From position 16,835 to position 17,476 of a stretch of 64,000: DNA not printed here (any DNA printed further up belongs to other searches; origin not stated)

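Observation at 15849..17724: Compact minus-strand operon iscU - DUF4190 - DUF4190 - DUF2752: Fe-S scaffold co-transcribed with paired small membrane proteins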

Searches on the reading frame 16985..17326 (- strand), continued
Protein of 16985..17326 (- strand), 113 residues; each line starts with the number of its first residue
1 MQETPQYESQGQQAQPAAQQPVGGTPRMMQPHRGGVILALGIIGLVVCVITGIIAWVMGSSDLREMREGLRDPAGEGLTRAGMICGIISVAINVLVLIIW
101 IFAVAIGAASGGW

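Call 17: find_related_loci(query=A1, collection=genome_contigs, flank=4000)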
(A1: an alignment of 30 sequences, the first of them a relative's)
Query A1 (113 aa) in genome_contigs; peptide patterns used: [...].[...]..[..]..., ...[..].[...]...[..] (x = any residue, [..] = any of these).
368 stretches matched a pattern; 324 encode a relative of the query (tblastn E <= 1e-3); the best 80 are kept; 80 distinct loci.
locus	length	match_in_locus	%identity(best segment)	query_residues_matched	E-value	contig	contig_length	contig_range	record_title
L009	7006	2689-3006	60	1-113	5e-36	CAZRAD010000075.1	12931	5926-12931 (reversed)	MAG TPA_asm: uncultured bacterium isolate binchicken_co334_58 genome assembly, contig: NODE_8705_length_12931_cov_6.3903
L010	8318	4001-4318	57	1-113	4e-35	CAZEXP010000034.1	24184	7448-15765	MAG TPA_asm: uncultured bacterium isolate binchicken_co171_66 genome assembly, contig: NODE_223_length_24184_cov_21.3934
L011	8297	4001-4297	55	1-111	2e-33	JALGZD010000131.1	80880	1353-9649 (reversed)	MAG: bacterium isolate SY70-5-12_Bin_1 SY70-5-12_Bin_1_scaffold_82, whole genome shotgun sequence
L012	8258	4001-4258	67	28-113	4e-33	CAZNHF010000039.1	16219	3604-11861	MAG TPA_asm: uncultured bacterium isolate binchicken_co109_8 genome assembly, contig: NODE_652_length_16219_cov_8.942527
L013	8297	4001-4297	55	1-111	6e-33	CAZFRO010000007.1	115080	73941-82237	MAG TPA_asm: uncultured bacterium isolate SRP077602_co1_312 genome assembly, contig: NODE_266_length_115080_cov_60.86529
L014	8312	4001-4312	57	1-111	5e-33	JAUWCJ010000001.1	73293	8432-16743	MAG: Candidatus Eisenbacteria bacterium isolate CSMAG_2135 CSMAG_2135_k141_1131640_length_73293_cov_12.9928, whole genom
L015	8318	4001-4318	57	1-113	1e-32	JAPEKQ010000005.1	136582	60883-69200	MAG: bacterium isolate MAG173-P120 NODE_5_length_136582_cov_145.755906, whole genome shotgun sequence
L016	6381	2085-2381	54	1-111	2e-32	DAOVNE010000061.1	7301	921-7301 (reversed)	MAG TPA_asm: Candidatus Eisenbacteria bacterium isolate CSMAG_1489 CSMAG_1489_k141_2365607_length_7301_cov_22.0000, whol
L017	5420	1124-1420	53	1-111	4e-32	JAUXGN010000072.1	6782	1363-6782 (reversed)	MAG: Candidatus Eisenbacteria bacterium isolate CSMAG_2930 CSMAG_2930_k117_1411075_length_6782_cov_29.9565, whole genome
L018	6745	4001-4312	56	1-111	1e-31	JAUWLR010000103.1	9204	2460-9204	MAG: Candidatus Eisenbacteria bacterium isolate CSMAG_2377 CSMAG_2377_k141_295160_length_9204_cov_11.6286, whole genome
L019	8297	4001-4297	52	1-111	8e-32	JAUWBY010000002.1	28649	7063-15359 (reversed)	MAG: Candidatus Eisenbacteria bacterium isolate CSMAG_2124 CSMAG_2124_k141_442181_length_28649_cov_9.9931, whole genome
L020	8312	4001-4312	55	1-111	5e-31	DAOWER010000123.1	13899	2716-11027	MAG TPA_asm: Candidatus Eisenbacteria bacterium isolate CSMAG_1944 CSMAG_1944_k141_1937824_length_13899_cov_21.5326, who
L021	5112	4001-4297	58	1-106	9e-31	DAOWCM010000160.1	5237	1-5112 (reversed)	MAG TPA_asm: Candidatus Eisenbacteria bacterium isolate CSMAG_1887 CSMAG_1887_k141_3167107_length_5237_cov_13.2881, whol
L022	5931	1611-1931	49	4-111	9e-31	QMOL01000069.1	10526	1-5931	MAG: Chlamydiae bacterium isolate B51_G9 B51_Guay9_scaffold_07557, whole genome shotgun sequence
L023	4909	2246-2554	51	1-110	1e-30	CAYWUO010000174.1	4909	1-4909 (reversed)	MAG TPA_asm: uncultured Pirellulales bacterium isolate binchicken_co116_404 genome assembly, contig: NODE_22012_length_4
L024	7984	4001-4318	53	3-110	3e-30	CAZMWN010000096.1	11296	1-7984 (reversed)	MAG TPA_asm: uncultured Pirellulales bacterium isolate SRP214966_co5_345 genome assembly, contig: NODE_5504_length_11296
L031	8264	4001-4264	61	16-102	2e-29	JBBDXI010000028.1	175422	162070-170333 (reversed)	MAG: Phycisphaerales bacterium isolate LejiaD_71_15 Lejia_D_164_length_175422_cov_9, whole genome shotgun sequence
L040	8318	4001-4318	52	3-110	9e-29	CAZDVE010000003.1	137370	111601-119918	MAG TPA_asm: uncultured Pirellulales bacterium isolate binchicken_co116_18 genome assembly, contig: NODE_38_length_13737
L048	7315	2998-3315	55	2-108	2e-27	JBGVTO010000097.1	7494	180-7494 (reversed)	MAG: Phycisphaerae bacterium isolate S_218_B3 k127_90565, whole genome shotgun sequence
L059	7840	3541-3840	51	1-107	8e-27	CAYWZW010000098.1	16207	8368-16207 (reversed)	MAG TPA_asm: uncultured Pirellulales bacterium isolate binchicken_co189_401 genome assembly, contig: NODE_3449_length_16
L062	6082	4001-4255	57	19-106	1e-26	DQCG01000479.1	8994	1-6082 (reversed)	MAG TPA_asm: Phycisphaerales bacterium isolate UBA9295 contig_45504, whole genome shotgun sequence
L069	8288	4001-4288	53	6-106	2e-26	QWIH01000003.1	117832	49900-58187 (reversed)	MAG: Leptolyngbya sp. PLA1 test_scaffold_146, whole genome shotgun sequence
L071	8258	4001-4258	53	13-101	7e-26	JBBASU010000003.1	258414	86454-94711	MAG: Phycisphaerales bacterium isolate EUL_253 ctg3-EUL_253, whole genome shotgun sequence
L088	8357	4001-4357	48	5-110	6e-25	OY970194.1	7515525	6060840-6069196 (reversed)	MAG: Sedimentisphaerales bacterium isolate MFD00905.bin.c.1 genome assembly, chromosome: 1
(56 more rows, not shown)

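Call 29: search_protein_families(library=pfam, proteins=[L059:4397-4663:+, L059:5549-6772:-, L062:3590-3916:+, L048:4713-5300:-, L069:2718-3158:+, L071:2430-3797:-, L088:1065-3434:+, L040:2228-3727:+, L024:6528-6983:+, L031:4380-5990:+], max_evalue=0.001)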
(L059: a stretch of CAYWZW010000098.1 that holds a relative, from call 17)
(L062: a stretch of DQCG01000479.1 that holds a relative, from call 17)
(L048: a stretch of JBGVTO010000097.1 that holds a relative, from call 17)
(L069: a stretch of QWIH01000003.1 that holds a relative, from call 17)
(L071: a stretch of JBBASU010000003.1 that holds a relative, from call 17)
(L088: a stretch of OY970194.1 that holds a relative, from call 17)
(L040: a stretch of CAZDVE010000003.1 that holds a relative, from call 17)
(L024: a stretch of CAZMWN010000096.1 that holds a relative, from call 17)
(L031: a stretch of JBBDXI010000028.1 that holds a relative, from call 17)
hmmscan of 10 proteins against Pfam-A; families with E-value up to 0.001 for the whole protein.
L059:4397-4663:+ (88 aa): 1 family
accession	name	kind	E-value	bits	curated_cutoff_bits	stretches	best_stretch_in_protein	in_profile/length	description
PF03692.20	CxxCxxCC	-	0.00055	21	23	1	43-83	45-84/85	Putative zinc- or iron-chelating domain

L059:5549-6772:- (407 aa): 1 family
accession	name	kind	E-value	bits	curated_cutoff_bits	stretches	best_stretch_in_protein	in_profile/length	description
PF00155.27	Aminotran_1_2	-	1.3e-52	179.6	19.7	1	45-398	2-360/361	Aminotransferase class I and II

L062:3590-3916:+ (108 aa): 1 family
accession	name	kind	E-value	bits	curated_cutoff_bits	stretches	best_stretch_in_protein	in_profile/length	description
PF00166.26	Cpn10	-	1.4e-15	57.6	21.1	1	17-105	2-93/93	Chaperonin 10 Kd subunit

L048:4713-5300:- (195 aa): 1 family
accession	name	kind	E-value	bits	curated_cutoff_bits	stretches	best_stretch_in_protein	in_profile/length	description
PF18998.6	Flg_new_2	-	6.8e-08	32.8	23.6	1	41-108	3-70/73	Divergent InlB B-repeat domain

L069:2718-3158:+ (146 aa): 0 families

L071:2430-3797:- (455 aa): 2 families
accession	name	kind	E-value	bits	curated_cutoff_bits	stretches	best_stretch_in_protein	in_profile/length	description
PF13660.11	DUF4147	-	1.9e-55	188.3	23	1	21-243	5-233/234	Domain of unknown function (DUF4147)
PF05161.18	MOFRL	-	1e-28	100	28.3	1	327-439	2-105/106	MOFRL family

L088:1065-3434:+ (789 aa): 3 families
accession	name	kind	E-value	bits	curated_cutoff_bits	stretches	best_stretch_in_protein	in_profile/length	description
PF01131.25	Topoisom_bac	-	3.8e-123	412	35.1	1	133-584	2-410/411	DNA topoisomerase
PF01396.24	Zn_ribbon_Top1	-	3.2e-37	126.5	32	3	662-698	2-38/39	Topoisomerase DNA binding C4 zinc finger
PF01751.28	Toprim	-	3.9e-22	78.7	23.1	1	10-118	2-96/96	Toprim domain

L040:2228-3727:+ (499 aa): 0 families

L024:6528-6983:+ (151 aa): 0 families

L031:4380-5990:+ (536 aa): 0 families

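Call 53: search_solved_structures(query=A1, max_evalue=1)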
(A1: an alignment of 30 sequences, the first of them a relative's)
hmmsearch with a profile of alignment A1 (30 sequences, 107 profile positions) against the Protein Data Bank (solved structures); distinct sequences matched with E-value up to 1: 5.
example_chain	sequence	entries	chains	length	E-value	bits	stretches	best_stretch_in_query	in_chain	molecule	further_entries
9hmf_O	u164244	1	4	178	0.16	14.9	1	18-59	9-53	Flagellar protein FliL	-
7ate_D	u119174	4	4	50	0.3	13.9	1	51-92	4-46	Cytochrome c oxidase subunit 4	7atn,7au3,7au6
9fks_j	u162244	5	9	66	0.39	13.6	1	51-92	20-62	Aa3 type cytochrome c oxidase subunit IV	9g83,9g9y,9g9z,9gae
7edo_A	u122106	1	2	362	0.53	13.2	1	18-49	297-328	MHC class I antigen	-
9q47_B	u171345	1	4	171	0.86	12.5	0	16-81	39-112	Matrix Protein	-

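Call 55: predict_structure(alignment_id=A1)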
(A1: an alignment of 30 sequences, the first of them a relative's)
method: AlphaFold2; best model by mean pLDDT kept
length: 113 residues; sequences in the alignment: 30
mean_pLDDT: 79.9   pTM: 0.56
mean pLDDT of the five models: 79.9, 79.4, 78.9, 78.2, 75.1
residues with pLDDT >= 90: 28; 70-90: 57; 50-70: 24; < 50: 4
segments of 3 or more residues with pLDDT < 50: 11-14
pLDDT, mean of each block of 10 residues (from residue 1): 59 52 67 81 80 87 90 88 88 92 96 79
secondary structure, 60 per line:
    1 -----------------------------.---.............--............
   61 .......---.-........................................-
elements in order: H34-46 H49-67 H73-112

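Call 56: search_protein_families(library=pfam, alignment_id=A1, max_evalue=0.1)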
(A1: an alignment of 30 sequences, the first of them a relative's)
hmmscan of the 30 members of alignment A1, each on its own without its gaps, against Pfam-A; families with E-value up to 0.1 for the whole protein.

A. member 1, P0001 (113 aa): 2 families
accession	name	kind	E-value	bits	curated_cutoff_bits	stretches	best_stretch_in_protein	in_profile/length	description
PF13828.11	DUF4190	-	7.3e-07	29.3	35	1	38-95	6-61/62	Domain of unknown function (DUF4190)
PF19019.6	Phlebo_G2_C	-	0.007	16.5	25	1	58-107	111-160/171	Phlebovirus glycoprotein G2 C-terminal domain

B. families by the number of members that match (of 30 scanned): 26 families (the first 25 are shown)
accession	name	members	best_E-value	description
PF13828.11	DUF4190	29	1.3e-09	Domain of unknown function (DUF4190)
PF13273.12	DUF4064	13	1.3e-05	Protein of unknown function (DUF4064)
PF04505.17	CD225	8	0.00048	Interferon-induced transmembrane protein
PF07666.16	MpPF26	6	5.9e-06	M penetrans paralogue family 26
PF13903.11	Claudin_2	3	0.00093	PMP-22/EMP/MP20/Claudin tight junction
PF19779.4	DUF6264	3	0.0019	Family of unknown function (DUF6264)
PF19019.6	Phlebo_G2_C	2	0.007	Phlebovirus glycoprotein G2 C-terminal domain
PF10277.15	Frag1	2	0.026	Frag1/DRAM/Sfk1 family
PF20088.4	DUF6480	2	0.035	Family of unknown function (DUF6480)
PF06271.18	RDD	2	0.047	RDD family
PF01284.28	MARVEL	1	0.0009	Membrane-associating domain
PF13197.11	DUF4013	1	0.0031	Protein of unknown function (DUF4013)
PF04103.21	CD20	1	0.0057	CD20-like family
PF19213.5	CoV_NSP6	1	0.0062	Coronavirus replicase NSP6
PF13564.11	DoxX_2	1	0.015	DoxX-like family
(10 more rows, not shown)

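Call 72: fold_search(model_id=the predicted structure, library=pdb)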
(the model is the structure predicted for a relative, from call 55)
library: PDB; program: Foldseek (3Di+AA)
matches with E <= 10: 122; with E <= 0.001: 0
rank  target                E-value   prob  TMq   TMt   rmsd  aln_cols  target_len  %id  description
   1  9feu_A                3.5e-01  0.97  0.49  0.18   5.3        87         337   17  Cryo-EM structure of the beta3 homomeric GABA(A) receptor in complex with HSM in the long-lived symmetric desensitised (released 2025-06-04)
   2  6a96_B                3.5e-01  0.93  0.47  0.18   5.3        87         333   16  Cryo-EM structure of the human alpha5beta3 GABAA receptor in complex with GABA and Nb25 (released 2018-10-03)
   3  8rh8_A                4.7e-01  0.85  0.42  0.16   3.9        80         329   14  CryoEM structure of human rho1 GABAA receptor in complex with GABA and estradiol in desensitized state (released 2024-08-28)
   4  7a5v_A                6.2e-01  0.92  0.49  0.18   5.4        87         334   17  CryoEM structure of a human gamma-aminobutyric acid receptor, the GABA(A)R-beta3 homopentamer, in complex with histami (released 2020-11-18)
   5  9fg4_B                6.2e-01  0.89  0.40  0.15   3.2        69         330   13  Cryo-EM structure of the full-length alpha1beta3 GABA(A) receptor in the long-lived symmetric resting state (released 2025-06-04)
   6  8g5g_B                6.6e-01  0.92  0.49  0.18   5.2        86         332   15  Native GABA-A receptor from the mouse brain, meta-alpha1-alpha3-beta2-gamma2 subtype, in complex with GABA, Zolpidem,  (released 2023-09-20)
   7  9cxd_A                6.6e-01  0.91  0.49  0.19   7.2        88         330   18  Native human GABAA receptor of beta2-alpha1-beta1-beta1-gamma2 assembly (released 2025-01-22)
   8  7qn8_E                7.4e-01  0.60  0.33  0.14   5.0        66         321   18  Cryo-EM structure of human full-length beta3delta GABA(A)R in complex with histamine and nanobody Nb25 (released 2022-04-13)
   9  7qnb_B                7.8e-01  0.87  0.47  0.18   7.3        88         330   17  Cryo-EM structure of human full-length beta3gamma2 GABA(A)R in complex with GABA and nanobody Nb25 (released 2022-04-13)
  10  9eqg_B                7.8e-01  0.87  0.41  0.15   3.3        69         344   13  CryoEM structure of human full-length alpha1beta3gamma2L GABA(A)R in complex with GABA and puerarin (released 2024-09-18)
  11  8rh7_A                7.8e-01  0.66  0.40  0.16   4.2        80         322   15  CryoEM structure of human rho1 GABAA receptor in complex with GABA and estradiol in primed state (released 2024-08-28)
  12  9haa_E                8.3e-01  0.89  0.47  0.18   3.4        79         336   14  a5b3 GABAA Receptor resting state (released 2025-11-12)
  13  9hnt_C                8.3e-01  0.84  0.39  0.15   4.1        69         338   14  a5b3 GABAAR bound to Etomidate, GABA, and Mb25 in a desensitized state in saposin nanodiscs (released 2025-12-24)
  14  8oqa_A                8.3e-01  0.77  0.44  0.18   4.0        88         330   12  CryoEM structure of human rho1 GABAA receptor in complex with GABA and picrotoxin (released 2023-08-30)
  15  9bp7_E                8.8e-01  0.91  0.47  0.18   3.5        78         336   15  Cryo-EM structure of human heteromeric Glycine Receptor alpha3S346E-beta in presence of glycine and 2,6-DTBP (released 2025-05-14)
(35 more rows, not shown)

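Call 73: search_protein_families(library=ncbifam, proteins=[window:16985-17326:-, L059:4397-4663:+], max_evalue=0.01)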
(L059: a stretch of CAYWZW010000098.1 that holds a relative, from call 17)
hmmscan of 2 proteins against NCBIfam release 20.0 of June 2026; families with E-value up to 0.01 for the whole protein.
window:16985-17326:- (113 aa): 1 family
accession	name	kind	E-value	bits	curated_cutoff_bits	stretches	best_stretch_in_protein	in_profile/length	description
NF040945.1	CCC_membrane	equivalog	1.2e-05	25.5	65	1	36-107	4-83/99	CCC motif membrane protein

L059:4397-4663:+ (88 aa): 0 families

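Call 74: search_protein_families(library=padloc, proteins=[window:16985-17326:-], max_evalue=0.01)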
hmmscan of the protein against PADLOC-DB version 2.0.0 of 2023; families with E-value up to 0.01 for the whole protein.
window:16985-17326:- (113 aa): 0 families
